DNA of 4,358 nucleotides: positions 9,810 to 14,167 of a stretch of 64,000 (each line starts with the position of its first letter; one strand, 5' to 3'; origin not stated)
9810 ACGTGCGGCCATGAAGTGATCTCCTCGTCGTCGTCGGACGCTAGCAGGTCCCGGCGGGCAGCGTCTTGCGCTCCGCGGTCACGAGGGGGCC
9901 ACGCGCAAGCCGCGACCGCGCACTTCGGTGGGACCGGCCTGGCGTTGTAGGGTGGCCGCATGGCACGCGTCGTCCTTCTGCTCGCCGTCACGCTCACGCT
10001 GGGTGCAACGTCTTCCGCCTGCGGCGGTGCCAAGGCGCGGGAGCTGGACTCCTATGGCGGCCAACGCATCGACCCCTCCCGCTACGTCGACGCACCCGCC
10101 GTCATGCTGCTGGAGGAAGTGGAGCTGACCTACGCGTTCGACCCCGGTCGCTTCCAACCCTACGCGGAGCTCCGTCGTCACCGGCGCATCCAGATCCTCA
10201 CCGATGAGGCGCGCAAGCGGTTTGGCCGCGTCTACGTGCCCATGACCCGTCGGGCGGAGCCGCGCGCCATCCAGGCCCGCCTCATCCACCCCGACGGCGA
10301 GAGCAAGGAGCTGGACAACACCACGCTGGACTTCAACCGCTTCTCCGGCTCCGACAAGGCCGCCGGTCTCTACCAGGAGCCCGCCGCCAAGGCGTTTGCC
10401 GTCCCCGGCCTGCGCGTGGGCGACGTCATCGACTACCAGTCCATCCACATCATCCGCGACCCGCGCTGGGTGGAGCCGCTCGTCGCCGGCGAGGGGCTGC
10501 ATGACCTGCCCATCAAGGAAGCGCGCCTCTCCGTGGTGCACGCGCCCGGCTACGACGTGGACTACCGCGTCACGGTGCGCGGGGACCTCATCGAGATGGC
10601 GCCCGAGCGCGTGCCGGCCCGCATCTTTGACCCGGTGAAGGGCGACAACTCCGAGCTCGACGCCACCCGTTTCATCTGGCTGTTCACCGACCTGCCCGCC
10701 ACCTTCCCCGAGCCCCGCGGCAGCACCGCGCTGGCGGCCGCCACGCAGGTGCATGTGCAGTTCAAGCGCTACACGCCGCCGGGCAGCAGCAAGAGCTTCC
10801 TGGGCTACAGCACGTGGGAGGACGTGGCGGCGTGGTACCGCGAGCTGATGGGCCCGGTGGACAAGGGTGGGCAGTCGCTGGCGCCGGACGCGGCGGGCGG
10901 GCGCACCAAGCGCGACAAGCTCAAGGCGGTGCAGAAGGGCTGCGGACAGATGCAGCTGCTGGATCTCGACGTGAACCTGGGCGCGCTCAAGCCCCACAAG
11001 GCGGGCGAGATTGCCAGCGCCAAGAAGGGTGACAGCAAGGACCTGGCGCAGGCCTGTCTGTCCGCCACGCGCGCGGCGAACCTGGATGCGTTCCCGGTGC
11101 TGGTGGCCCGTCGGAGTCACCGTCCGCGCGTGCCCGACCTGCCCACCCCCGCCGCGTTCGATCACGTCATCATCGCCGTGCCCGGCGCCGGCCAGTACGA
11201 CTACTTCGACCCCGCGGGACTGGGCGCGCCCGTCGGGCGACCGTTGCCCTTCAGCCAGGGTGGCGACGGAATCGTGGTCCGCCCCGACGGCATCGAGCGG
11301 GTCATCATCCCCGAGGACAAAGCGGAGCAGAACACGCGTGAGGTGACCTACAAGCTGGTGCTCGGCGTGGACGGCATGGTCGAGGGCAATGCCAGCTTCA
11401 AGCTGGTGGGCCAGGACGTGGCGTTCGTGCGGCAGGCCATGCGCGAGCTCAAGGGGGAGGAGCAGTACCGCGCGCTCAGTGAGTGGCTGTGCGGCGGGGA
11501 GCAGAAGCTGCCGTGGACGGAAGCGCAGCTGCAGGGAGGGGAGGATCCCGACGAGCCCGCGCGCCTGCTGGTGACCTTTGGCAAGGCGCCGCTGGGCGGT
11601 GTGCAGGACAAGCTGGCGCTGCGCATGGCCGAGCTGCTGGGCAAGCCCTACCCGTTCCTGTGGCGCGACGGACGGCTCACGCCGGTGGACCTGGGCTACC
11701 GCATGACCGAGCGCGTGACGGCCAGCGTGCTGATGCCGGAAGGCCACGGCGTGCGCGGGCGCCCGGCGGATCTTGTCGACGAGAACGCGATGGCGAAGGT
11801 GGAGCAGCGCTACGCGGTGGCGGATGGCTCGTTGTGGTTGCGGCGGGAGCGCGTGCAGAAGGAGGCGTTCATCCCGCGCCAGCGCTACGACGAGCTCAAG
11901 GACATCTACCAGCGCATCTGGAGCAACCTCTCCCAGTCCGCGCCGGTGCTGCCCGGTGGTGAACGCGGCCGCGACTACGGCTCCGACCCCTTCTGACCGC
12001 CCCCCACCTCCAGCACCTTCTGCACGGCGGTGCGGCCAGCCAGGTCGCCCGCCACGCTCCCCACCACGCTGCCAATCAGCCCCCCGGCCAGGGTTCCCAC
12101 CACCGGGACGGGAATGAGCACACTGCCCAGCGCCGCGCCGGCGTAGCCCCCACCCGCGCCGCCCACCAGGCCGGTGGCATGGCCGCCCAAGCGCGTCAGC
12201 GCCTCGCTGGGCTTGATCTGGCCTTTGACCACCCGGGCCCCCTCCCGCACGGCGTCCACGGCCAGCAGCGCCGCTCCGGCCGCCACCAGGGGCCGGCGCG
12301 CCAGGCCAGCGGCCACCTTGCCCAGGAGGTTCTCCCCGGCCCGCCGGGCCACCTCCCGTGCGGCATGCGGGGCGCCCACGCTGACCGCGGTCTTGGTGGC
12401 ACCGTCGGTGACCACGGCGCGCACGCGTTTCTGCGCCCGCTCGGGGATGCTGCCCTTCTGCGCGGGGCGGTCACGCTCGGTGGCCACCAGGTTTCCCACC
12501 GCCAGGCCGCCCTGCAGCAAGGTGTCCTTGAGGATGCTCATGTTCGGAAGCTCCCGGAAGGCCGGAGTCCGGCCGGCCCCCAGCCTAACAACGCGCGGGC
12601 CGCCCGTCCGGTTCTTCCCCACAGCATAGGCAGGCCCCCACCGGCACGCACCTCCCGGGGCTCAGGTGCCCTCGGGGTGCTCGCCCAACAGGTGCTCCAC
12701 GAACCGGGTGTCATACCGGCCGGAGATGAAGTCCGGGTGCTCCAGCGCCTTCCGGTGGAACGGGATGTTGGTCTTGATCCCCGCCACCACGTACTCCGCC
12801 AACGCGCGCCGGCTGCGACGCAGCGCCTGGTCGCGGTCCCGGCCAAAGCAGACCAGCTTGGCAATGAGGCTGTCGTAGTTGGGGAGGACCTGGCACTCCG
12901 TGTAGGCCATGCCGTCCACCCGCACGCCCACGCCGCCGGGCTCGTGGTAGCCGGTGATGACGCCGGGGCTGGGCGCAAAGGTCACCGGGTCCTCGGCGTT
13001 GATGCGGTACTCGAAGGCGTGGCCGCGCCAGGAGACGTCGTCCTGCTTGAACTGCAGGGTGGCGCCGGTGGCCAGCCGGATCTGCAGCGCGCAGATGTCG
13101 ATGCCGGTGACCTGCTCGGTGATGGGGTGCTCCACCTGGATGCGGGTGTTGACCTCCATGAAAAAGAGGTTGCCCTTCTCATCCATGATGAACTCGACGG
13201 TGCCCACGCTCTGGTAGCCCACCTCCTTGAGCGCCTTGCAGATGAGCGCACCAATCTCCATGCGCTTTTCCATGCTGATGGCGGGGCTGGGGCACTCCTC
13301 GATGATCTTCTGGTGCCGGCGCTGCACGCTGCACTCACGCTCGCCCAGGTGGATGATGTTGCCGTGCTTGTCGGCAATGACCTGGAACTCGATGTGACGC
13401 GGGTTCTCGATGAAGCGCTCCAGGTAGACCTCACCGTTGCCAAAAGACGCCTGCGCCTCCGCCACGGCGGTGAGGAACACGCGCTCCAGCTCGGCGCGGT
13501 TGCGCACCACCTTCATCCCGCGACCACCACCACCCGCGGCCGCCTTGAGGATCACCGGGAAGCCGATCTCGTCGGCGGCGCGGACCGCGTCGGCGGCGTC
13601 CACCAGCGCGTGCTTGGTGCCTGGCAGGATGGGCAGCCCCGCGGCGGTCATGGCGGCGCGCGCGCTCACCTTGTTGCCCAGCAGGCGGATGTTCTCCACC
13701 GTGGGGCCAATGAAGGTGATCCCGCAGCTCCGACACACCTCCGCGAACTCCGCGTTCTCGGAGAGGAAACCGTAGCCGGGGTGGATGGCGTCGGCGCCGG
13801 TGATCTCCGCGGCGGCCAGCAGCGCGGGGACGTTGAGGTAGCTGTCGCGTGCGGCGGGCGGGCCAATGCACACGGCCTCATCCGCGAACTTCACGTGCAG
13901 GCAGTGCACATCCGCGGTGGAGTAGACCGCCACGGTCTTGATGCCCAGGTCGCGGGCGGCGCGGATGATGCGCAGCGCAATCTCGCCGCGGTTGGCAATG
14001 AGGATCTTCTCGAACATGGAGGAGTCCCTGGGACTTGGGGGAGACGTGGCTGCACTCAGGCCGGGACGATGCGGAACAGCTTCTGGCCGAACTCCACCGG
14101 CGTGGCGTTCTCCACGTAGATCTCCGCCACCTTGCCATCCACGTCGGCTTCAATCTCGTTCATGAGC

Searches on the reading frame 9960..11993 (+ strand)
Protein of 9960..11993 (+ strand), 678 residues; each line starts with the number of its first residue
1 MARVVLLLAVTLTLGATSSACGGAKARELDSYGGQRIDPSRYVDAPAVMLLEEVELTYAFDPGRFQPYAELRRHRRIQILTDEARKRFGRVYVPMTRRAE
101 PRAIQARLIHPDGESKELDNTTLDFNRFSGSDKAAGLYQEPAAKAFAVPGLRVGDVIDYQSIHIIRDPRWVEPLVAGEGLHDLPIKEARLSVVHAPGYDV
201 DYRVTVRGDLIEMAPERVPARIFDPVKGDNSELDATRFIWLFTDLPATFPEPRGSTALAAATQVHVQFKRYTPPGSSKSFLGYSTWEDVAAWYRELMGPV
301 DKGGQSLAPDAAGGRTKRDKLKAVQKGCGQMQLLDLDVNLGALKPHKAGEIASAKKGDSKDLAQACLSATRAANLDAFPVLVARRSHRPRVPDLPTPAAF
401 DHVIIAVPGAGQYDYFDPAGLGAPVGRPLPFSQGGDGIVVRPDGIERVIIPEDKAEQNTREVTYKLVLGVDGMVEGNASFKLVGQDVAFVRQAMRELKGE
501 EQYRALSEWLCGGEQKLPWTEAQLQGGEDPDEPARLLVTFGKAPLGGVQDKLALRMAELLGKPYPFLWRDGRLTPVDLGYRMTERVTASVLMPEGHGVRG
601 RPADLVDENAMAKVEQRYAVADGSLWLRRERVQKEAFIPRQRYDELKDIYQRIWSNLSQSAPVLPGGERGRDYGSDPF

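Call 120: search_protein_families(library=pfam, proteins=[window:9960-11993:+], max_evalue=0.00001)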
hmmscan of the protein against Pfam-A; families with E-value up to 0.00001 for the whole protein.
window:9960-11993:+ (678 aa): 1 family
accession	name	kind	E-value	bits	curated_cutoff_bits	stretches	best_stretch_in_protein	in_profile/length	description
PF12969.12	DUF3857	-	7.7e-11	42.8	24.6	1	71-205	7-142/170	Domain of Unknown Function with PDB structure (DUF3857)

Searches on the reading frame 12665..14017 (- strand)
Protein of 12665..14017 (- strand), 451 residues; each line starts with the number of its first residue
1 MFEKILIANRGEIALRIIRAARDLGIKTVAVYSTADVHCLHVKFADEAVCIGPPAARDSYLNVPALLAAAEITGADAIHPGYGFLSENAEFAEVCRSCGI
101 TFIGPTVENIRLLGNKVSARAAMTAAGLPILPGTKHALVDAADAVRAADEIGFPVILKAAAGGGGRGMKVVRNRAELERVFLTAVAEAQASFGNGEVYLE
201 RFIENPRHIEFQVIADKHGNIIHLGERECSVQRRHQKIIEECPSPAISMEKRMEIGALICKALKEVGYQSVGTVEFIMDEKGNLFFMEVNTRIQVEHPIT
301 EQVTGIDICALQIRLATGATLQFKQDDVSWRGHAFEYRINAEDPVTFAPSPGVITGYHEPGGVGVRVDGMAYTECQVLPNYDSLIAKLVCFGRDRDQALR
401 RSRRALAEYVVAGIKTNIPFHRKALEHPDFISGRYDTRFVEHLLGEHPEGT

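Call 120: search_protein_families(library=pfam, proteins=[window:12665-14017:-], max_evalue=0.00001)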
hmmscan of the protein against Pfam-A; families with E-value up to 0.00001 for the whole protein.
window:12665-14017:- (451 aa): 5 families
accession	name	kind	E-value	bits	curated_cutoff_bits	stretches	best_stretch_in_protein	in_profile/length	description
PF02786.22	CPSase_L_D2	-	5.5e-76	255.2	19.8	1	116-322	2-209/211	Carbamoyl-phosphate synthase L chain, ATP binding domain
PF00289.28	Biotin_carb_N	-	4.8e-46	156.2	25.5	1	1-109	1-109/110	Biotin carboxylase, N-terminal domain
PF02785.25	Biotin_carb_C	-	2.8e-37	127.6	32.4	1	336-441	1-107/108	Biotin carboxylase C-terminal domain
PF02222.28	ATP-grasp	-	2.7e-11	43.9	27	1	136-292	13-162/179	ATP-grasp domain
PF07478.18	Dala_Dala_lig_C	-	8.4e-11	42.2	24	1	146-291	30-174/204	D-ala D-ala ligase C-terminus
